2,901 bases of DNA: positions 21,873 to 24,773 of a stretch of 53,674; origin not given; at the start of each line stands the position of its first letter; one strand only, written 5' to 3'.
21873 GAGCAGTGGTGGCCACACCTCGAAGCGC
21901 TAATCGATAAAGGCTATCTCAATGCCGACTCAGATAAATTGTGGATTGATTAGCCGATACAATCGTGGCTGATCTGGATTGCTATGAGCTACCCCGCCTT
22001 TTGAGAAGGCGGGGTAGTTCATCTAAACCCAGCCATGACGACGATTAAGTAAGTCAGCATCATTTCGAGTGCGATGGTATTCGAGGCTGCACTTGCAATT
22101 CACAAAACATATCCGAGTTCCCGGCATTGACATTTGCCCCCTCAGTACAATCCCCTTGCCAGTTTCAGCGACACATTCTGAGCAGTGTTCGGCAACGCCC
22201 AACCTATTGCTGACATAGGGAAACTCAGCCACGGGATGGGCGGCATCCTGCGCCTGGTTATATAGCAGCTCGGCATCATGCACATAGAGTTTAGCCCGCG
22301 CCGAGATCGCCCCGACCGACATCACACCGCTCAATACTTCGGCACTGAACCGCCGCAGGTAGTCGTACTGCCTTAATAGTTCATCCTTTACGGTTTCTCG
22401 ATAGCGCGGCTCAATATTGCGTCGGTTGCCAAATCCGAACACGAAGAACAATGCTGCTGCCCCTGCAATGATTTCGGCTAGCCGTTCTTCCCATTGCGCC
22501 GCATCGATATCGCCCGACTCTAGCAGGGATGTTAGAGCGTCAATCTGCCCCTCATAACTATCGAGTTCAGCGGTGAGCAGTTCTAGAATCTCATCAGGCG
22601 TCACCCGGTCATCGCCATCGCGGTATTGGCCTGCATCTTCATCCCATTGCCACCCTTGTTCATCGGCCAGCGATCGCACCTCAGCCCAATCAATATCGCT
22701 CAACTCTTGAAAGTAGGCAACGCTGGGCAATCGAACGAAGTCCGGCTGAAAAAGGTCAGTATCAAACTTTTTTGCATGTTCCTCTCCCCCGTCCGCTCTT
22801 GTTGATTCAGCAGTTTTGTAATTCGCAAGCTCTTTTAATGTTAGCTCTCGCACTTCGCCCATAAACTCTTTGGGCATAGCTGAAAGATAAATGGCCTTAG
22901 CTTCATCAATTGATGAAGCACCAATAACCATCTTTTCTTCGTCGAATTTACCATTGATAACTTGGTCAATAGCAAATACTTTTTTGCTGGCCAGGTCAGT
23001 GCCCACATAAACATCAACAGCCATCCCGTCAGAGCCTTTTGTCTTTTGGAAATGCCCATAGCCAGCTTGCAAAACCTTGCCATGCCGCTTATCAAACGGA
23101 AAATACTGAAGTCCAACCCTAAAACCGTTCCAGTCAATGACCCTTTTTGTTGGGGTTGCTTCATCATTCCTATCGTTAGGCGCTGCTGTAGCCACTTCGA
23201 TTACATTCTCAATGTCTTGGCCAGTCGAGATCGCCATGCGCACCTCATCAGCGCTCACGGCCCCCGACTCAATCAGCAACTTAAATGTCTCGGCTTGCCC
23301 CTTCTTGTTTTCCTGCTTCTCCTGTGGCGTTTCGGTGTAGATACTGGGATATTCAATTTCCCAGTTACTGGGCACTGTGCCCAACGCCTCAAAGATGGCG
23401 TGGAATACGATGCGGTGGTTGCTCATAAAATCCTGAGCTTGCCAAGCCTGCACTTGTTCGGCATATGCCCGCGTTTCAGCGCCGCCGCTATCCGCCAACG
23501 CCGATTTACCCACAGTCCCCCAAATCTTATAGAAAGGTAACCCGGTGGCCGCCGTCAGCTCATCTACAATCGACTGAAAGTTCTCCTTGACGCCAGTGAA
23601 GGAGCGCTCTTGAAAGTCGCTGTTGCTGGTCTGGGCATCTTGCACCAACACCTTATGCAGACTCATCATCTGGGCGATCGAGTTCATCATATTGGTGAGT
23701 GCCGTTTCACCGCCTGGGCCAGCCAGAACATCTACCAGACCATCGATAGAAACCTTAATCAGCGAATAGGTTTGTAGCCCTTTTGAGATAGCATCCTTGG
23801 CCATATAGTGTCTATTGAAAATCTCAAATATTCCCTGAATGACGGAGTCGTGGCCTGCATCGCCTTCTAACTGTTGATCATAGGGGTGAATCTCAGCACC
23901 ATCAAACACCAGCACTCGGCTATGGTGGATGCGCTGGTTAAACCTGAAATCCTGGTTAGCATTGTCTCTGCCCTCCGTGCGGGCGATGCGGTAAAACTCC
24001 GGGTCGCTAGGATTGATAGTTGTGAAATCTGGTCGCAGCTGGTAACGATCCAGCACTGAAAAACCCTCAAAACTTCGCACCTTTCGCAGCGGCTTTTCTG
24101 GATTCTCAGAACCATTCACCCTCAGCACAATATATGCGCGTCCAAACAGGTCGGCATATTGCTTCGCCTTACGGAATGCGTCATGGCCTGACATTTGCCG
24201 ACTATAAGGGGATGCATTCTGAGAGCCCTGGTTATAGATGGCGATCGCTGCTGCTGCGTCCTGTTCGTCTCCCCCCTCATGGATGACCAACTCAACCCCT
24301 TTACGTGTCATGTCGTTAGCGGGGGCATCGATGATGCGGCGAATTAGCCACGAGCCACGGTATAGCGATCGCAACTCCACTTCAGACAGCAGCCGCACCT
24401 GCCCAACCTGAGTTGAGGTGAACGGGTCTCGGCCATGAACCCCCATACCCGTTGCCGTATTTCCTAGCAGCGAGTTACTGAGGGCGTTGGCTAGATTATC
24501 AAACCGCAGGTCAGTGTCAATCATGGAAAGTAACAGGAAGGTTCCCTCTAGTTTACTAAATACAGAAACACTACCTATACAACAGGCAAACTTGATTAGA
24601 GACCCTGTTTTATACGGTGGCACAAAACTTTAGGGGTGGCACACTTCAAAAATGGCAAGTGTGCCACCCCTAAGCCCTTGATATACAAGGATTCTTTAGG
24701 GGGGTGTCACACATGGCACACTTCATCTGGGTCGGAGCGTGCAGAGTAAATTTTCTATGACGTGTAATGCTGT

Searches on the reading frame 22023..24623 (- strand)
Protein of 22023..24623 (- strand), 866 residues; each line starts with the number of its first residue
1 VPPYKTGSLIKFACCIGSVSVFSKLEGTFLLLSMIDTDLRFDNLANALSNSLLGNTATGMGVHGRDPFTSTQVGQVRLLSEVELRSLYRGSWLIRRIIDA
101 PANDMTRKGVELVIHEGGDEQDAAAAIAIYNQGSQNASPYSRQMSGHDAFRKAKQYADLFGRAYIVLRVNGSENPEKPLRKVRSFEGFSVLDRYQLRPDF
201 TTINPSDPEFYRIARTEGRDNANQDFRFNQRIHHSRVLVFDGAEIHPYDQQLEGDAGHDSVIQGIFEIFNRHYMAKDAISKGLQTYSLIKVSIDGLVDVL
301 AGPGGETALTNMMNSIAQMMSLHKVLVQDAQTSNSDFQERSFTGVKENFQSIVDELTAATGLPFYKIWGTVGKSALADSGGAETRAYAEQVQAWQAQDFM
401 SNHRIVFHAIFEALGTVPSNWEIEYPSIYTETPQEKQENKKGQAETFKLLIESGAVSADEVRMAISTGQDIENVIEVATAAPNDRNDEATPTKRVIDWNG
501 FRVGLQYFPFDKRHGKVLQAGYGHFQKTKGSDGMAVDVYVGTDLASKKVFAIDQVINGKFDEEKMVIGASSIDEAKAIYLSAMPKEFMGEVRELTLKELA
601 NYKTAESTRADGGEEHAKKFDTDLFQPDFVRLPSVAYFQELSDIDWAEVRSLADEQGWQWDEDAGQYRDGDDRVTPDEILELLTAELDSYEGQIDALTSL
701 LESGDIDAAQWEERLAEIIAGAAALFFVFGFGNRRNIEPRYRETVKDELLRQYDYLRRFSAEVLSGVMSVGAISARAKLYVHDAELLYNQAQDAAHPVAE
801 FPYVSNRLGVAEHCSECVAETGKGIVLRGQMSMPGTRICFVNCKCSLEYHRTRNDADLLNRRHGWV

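Call 7: search_protein_families(library=phrogs, proteins=[window:22023-24623:-], max_evalue=0.001)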
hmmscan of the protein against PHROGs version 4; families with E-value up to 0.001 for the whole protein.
window:22023-24623:- (866 aa): 17 families
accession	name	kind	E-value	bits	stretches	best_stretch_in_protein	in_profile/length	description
phrog_146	-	head and packaging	3.4e-65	222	1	39-490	22-453/587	portal protein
phrog_24776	-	unknown function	3.5e-25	90.1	1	655-853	5-207/218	-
phrog_15528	-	head and packaging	9.2e-22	78.2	1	79-473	61-460/794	portal protein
phrog_4660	-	head and packaging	1.7e-20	74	2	520-608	667-758/765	minor head protein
phrog_220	-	head and packaging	1.3e-16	60.9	1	42-464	15-435/1338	minor head protein and DNA pilot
phrog_15615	-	head and packaging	4.5e-14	53.3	1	81-246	34-183/194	virion structural protein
phrog_37402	-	unknown function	3.9e-10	38.4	1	518-582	1145-1214/2639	-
phrog_4272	-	unknown function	1.4e-09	38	1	513-608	163-260/764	-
phrog_5143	-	unknown function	1.8e-09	36.2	1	516-598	756-844/2204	-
phrog_30335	-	unknown function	1.3e-08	33.4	1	518-622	804-911/2900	-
phrog_12751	-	unknown function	2.5e-07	31.2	1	259-466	12-219/283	-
phrog_29900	-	unknown function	5e-07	28.9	1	518-599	811-898/1028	-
phrog_33607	-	unknown function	3.6e-06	27.4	1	512-591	136-214/287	-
phrog_20705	-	head and packaging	8.2e-06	25.4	1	517-589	63-138/690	virion structural protein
phrog_10089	-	moron, auxiliary metabolic gene and host takeover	4.3e-05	21.3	1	519-618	932-1033/4647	DarB-like antirestriction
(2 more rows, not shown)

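Call 9: search_dna_similar(query=window:22023-24623:-, collection=phages, mode=protein, max_rows=15)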
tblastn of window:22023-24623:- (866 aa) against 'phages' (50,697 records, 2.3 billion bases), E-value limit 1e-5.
Records with a match: 896; places in all: 896; records where one place covers at least 80% of the query: 0.
Best place of each record, by identity: <60% 896.
By first word of the organism name: Pseudomonas 289; Vibrio 266; Escherichia 71; Acinetobacter 68; Yersinia 25; Erwinia 25; Aeromonas 23; Klebsiella 13; Nodularia 9; Xanthomonas 8; and 39 more.
By host as written in the record: - 271; Pseudomonas aeruginosa 117; Pseudomonas aeruginosa PAO1 84; Escherichia coli 43; Acinetobacter baumannii 36; Pseudomonas sp. 28; Erwinia amylovora 17; Vibrio cyclitrophicus 16; and 160 more.
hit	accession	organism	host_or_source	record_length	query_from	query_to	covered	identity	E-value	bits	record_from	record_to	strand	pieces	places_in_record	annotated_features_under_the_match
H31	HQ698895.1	Synechococcus phage S-CBS4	Synechococcus sp. CB0101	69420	58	835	67%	25.4%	4e-24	177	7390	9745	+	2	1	portal protein | hypothetical protein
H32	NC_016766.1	Synechococcus phage S-CBS4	Synechococcus sp. CB0101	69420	58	835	67%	25.4%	4e-24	177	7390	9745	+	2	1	portal protein | hypothetical protein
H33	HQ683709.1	Planktothrix phage PaV-LD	Planktothrix agardhii HAB637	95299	140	624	56%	24.3%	1e-30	136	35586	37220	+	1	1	portal protein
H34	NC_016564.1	Planktothrix phage PaV-LD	Planktothrix agardhii HAB637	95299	140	624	56%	24.3%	1e-30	136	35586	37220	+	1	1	portal protein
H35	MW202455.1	Caudoviricetes sp.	Manatee Spring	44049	59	495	50%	23.5%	9e-21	104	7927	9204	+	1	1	hypothetical protein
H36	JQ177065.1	Pectobacterium phage ZF40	Pectobacterium carotovorum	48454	58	461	47%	25.4%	2e-15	87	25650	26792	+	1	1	putative portal protein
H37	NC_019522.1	Pectobacterium phage ZF40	Pectobacterium carotovorum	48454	58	461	47%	25.4%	2e-15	87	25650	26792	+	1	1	portal protein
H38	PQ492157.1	Stenotrophomonas phage S72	Stenotrophomonas maltophilia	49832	58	468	47%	24.7%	7e-14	82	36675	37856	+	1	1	hypothetical protein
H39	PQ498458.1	Stenotrophomonas phage SBP4phi2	Stenotrophomonas maltophilia B28B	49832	58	468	47%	24.7%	7e-14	82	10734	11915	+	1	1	hypothetical protein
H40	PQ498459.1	Stenotrophomonas phage SBP5phi2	Stenotrophomonas maltophilia B28B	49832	58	468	47%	24.7%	7e-14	82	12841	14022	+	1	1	hypothetical protein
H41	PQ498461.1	Stenotrophomonas phage SBP3.1phi2.1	Stenotrophomonas maltophilia B28B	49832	58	468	47%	24.7%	7e-14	82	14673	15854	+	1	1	hypothetical protein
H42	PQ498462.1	Stenotrophomonas phage SBP3.1phi2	Stenotrophomonas maltophilia B28B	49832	58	468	47%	24.7%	7e-14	82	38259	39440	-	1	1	hypothetical protein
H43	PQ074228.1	Stenotrophomonas phage SBP2phi2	Stenotrophomonas maltophilia B28B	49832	58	468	47%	24.7%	7e-14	82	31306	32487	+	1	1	hypothetical protein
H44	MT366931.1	Yersinia phage vB_YenM_12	Yersinia enterocolitica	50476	59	519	53%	21.2%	1e-9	68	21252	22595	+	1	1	portal protein | head morphogenesis domain protein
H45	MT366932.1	Yersinia phage vB_YenM_22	Yersinia enterocolitica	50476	59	519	53%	21.2%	1e-9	68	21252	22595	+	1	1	portal protein | head morphogenesis domain protein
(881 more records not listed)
